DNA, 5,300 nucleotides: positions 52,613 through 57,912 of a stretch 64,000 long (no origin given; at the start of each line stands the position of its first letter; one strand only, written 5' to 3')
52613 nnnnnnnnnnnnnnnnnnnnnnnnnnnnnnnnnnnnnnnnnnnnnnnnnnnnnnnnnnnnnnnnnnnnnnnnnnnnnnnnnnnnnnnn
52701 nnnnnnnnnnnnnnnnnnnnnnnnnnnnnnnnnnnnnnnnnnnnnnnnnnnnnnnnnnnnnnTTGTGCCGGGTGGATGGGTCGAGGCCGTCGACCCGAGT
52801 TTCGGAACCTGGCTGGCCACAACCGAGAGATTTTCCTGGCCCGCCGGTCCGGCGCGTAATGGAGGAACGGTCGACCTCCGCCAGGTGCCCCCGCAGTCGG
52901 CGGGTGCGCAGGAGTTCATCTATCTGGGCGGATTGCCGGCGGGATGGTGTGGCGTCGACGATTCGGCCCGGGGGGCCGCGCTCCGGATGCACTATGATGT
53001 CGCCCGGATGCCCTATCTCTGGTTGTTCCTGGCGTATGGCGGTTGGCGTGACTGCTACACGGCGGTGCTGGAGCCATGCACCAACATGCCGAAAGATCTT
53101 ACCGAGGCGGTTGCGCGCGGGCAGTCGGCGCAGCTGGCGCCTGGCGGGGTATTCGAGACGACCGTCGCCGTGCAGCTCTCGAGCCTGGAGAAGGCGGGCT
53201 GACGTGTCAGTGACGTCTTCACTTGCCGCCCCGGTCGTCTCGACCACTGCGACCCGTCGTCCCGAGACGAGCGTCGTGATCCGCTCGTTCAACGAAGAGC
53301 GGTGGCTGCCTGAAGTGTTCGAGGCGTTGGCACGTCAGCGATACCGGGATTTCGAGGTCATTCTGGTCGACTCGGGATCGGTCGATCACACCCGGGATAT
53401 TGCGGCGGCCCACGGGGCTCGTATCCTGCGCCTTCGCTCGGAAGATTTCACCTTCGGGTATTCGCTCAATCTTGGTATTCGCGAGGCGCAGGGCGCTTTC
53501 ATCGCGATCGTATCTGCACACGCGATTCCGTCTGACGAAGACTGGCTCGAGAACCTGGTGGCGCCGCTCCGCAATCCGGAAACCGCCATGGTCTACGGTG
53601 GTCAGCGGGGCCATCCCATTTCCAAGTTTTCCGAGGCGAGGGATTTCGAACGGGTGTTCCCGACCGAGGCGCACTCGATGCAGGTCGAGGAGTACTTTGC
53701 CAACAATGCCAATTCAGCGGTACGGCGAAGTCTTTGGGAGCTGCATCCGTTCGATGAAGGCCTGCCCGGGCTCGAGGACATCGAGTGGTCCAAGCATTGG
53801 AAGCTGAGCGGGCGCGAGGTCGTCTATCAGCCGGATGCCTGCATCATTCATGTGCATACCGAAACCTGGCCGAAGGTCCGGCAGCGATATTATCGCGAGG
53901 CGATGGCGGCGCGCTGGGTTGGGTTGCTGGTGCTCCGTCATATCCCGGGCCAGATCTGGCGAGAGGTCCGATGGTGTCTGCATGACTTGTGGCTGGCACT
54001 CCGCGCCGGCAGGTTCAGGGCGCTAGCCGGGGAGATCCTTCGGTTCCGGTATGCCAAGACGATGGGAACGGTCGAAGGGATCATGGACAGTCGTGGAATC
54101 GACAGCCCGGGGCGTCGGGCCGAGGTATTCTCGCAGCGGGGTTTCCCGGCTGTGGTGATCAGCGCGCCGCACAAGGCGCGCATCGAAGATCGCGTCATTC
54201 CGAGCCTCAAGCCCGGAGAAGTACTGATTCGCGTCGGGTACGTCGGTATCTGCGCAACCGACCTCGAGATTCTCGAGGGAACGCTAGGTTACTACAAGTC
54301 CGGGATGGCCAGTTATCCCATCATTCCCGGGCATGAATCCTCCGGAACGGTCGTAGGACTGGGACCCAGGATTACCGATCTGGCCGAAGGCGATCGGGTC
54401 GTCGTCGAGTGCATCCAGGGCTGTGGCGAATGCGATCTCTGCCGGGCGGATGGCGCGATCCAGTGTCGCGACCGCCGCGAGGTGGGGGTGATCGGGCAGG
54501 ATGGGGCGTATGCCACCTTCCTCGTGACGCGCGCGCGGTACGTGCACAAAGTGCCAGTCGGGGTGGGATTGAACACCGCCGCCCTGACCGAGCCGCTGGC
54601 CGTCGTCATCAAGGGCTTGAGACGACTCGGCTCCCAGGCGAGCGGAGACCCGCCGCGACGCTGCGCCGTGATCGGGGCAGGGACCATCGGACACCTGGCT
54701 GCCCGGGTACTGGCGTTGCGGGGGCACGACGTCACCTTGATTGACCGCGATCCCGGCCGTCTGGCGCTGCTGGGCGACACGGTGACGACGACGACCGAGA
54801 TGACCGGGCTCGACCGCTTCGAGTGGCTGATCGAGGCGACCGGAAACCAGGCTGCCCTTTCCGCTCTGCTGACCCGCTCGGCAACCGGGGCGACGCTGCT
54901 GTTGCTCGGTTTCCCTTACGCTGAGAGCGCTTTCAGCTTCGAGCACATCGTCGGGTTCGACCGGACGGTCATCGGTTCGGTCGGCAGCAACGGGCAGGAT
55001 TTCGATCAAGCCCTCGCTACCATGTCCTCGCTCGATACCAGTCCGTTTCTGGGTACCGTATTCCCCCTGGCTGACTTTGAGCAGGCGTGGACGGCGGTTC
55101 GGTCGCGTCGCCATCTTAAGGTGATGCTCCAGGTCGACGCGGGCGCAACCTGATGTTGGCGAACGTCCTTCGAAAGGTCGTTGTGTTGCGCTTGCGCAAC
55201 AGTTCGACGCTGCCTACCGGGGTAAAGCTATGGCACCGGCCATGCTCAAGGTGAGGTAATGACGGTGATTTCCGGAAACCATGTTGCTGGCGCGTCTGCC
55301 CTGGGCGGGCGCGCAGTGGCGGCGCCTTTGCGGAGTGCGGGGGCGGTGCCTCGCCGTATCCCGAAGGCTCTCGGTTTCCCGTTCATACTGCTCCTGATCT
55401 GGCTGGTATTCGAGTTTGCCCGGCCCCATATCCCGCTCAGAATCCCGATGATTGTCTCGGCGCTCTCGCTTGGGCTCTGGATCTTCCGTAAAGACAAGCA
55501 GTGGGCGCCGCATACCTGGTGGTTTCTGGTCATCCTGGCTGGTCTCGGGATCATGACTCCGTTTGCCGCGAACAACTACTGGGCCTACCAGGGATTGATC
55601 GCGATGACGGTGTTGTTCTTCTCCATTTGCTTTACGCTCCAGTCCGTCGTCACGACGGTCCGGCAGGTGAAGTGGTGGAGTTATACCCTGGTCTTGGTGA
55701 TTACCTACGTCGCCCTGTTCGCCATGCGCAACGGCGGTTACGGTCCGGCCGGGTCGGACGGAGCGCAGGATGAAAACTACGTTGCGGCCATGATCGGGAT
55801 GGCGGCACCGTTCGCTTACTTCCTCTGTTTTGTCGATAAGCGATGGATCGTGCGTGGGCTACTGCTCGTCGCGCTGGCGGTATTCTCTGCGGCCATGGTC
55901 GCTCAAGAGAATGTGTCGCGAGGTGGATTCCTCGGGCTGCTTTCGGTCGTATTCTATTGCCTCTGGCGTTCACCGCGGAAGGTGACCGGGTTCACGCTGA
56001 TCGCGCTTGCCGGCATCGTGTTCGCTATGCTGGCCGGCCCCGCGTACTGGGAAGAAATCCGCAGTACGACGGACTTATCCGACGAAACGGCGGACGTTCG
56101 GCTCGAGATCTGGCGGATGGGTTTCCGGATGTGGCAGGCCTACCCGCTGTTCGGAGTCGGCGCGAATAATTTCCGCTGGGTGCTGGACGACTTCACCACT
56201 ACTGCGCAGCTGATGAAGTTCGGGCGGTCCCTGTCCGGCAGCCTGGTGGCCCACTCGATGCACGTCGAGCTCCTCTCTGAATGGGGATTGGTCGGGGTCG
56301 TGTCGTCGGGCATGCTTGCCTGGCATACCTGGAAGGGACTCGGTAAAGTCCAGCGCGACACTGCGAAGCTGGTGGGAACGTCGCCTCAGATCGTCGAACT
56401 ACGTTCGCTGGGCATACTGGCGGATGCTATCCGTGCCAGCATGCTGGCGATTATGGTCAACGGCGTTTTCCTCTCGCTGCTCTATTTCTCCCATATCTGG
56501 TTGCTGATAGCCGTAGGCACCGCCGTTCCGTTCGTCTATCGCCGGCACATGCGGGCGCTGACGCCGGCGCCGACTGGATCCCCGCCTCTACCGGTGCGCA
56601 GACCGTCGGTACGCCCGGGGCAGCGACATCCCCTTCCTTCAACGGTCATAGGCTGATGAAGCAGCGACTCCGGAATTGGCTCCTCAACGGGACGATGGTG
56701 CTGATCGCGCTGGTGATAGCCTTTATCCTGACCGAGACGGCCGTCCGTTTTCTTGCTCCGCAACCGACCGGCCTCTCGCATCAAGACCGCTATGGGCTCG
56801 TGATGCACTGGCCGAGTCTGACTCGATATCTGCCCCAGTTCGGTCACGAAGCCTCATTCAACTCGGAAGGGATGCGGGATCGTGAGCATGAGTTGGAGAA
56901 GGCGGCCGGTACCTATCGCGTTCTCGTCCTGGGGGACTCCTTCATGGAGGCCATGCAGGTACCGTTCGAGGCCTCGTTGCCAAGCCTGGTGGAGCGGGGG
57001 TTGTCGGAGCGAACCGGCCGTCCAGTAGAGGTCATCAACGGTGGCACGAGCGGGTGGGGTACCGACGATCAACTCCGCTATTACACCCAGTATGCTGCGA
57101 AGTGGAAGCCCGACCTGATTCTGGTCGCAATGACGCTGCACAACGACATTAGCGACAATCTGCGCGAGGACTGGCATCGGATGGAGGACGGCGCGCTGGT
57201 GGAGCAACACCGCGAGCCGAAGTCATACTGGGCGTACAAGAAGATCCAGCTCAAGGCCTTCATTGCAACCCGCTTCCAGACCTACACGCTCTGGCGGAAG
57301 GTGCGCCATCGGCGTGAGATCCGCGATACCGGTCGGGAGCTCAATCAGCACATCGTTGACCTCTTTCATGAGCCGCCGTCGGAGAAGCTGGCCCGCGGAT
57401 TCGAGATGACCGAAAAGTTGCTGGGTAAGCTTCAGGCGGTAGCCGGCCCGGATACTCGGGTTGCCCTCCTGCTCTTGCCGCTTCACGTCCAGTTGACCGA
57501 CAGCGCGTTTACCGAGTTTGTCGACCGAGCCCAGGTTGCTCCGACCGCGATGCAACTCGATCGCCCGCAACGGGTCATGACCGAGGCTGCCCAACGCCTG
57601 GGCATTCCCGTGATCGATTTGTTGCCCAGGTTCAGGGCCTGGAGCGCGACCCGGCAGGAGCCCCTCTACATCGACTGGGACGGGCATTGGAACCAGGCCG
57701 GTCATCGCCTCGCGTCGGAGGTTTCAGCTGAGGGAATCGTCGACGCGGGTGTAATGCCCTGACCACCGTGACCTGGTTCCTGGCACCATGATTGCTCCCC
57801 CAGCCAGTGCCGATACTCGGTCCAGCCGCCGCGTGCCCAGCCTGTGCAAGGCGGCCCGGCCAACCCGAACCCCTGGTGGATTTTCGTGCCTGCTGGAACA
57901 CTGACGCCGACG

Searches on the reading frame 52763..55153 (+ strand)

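Call 15: search_protein_families(library=pfam, proteins=[window:52763-55153:+], max_evalue=0.001)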
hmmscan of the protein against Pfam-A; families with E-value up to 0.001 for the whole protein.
window:52763-55153:+ (796 aa): 10 families
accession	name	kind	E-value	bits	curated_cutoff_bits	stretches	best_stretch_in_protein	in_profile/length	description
PF08240.17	ADH_N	-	4.8e-26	91.5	23.5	1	483-598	1-103/104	Alcohol dehydrogenase GroES-like domain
PF00535.33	Glycos_transf_2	-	1.8e-25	90.2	23.3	1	170-323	1-162/168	Glycosyl transferase family 2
PF13641.12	Glyco_tranf_2_3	-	8.5e-13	49.3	27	1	167-381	1-229/230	Glycosyltransferase like family 2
PF16912.11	Glu_dehyd_C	-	1.8e-12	47.6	34.9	1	605-789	3-209/211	Glucose dehydrogenase C-terminus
PF00107.32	ADH_zinc_N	-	3e-10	40.6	31.8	1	642-755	2-128/129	Zinc-binding dehydrogenase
PF02737.24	3HCDH_N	-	1.1e-05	25.9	22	1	634-676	2-44/180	3-hydroxyacyl-CoA dehydrogenase, NAD binding domain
PF01266.30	DAO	-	1.7e-05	24.9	27.9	1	634-664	2-32/353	FAD dependent oxidoreductase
PF03721.20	UDPG_MGDP_dh_N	-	6e-05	23.1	27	1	633-679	2-48/187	UDP-glucose/GDP-mannose dehydrogenase family, NAD binding domain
PF02558.23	ApbA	-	0.00011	22.3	22.2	1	635-668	2-34/150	Ketopantoate reductase PanE/ApbA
PF02254.24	TrkA_N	-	0.00013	22.7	23.8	1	635-677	2-44/116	TrkA-N domain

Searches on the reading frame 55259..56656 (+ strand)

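Call 15: search_protein_families(library=pfam, proteins=[window:55259-56656:+], max_evalue=0.001)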
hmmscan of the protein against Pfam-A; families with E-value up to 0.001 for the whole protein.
window:55259-56656:+ (465 aa): 1 family
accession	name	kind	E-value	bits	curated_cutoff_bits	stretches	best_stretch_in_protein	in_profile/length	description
PF04932.20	Wzy_C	-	2.5e-15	57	31.7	1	220-348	15-146/149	O-Antigen ligase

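Call 66: search_protein_families(library=ncbifam, proteins=[window:55259-56656:+], max_evalue=1e-10)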
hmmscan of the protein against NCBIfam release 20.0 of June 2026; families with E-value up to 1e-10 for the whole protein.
window:55259-56656:+ (465 aa): 1 family
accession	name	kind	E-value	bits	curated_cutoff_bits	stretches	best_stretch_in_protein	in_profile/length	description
TIGR03097.1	PEP_O_lig_1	hypoth_equivalog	2.7e-23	82.5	188.1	1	34-421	13-401/408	putative O-glycosylation ligase, exosortase A system-associated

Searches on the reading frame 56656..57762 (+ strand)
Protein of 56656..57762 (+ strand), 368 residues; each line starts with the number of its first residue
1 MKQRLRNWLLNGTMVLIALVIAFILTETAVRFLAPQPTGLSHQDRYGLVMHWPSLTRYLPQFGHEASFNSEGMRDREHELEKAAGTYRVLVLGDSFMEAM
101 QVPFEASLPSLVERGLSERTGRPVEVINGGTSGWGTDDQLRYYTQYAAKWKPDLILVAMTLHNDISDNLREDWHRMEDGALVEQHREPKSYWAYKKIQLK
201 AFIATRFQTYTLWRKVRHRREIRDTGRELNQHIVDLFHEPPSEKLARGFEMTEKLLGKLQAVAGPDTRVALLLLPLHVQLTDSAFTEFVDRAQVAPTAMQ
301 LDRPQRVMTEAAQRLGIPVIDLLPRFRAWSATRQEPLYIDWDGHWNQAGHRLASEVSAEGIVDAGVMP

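Call 15: search_protein_families(library=pfam, proteins=[window:56656-57762:+], max_evalue=0.001)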
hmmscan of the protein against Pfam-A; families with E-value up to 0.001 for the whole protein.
window:56656-57762:+ (368 aa): 4 families
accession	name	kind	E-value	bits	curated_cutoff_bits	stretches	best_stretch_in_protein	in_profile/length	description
PF13472.12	Lipase_GDSL_2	-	1.1e-12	49.2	32.9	1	91-352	1-178/178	GDSL-like Lipase/Acylhydrolase family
PF00657.28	Lipase_GDSL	-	4.3e-07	30.7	23.6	1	89-169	1-93/208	GDSL-like Lipase/Acylhydrolase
PF16822.11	ALGX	-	1.4e-05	25.4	26.5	1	300-361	72-130/268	SGNH hydrolase-like domain, acetyltransferase AlgX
PF19040.6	SGNH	-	8.7e-05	22.8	27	0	295-355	178-244/248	SGNH domain (fused to AT3 domains)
